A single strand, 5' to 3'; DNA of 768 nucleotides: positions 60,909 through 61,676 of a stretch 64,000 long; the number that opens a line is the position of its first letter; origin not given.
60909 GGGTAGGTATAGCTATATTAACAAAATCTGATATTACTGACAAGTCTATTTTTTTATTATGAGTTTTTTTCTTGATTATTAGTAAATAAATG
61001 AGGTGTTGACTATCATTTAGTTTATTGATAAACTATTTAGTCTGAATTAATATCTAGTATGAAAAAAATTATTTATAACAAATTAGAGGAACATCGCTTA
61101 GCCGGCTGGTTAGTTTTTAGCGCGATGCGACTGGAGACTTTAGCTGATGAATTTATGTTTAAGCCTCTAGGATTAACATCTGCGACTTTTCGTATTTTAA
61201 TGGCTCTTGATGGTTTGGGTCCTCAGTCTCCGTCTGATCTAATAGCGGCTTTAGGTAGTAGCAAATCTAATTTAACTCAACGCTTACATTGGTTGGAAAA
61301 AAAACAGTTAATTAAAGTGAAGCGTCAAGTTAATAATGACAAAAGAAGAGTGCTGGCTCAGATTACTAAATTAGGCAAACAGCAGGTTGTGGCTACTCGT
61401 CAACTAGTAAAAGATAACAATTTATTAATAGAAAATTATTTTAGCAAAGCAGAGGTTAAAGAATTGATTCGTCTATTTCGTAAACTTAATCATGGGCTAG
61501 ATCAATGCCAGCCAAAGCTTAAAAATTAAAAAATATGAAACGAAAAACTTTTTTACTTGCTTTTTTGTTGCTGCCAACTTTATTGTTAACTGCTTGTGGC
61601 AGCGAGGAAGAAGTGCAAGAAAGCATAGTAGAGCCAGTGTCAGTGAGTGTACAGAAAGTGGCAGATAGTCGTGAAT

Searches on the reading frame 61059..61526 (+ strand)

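Call 63: search_protein_families(library=pfam, proteins=[window:61059-61526:+], max_evalue=0.00001)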
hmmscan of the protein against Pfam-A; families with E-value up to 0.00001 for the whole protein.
window:61059-61526:+ (156 aa): 3 families
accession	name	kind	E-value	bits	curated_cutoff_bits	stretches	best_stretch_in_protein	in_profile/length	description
PF01047.28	MarR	-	4.3e-09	36.6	24.6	1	39-97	1-58/59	MarR family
PF12802.13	MarR_2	-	6.1e-09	36.3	27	1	37-97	1-61/61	MarR family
PF13601.12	HTH_34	-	1.2e-06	29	27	1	57-109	16-68/80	Winged helix DNA-binding domain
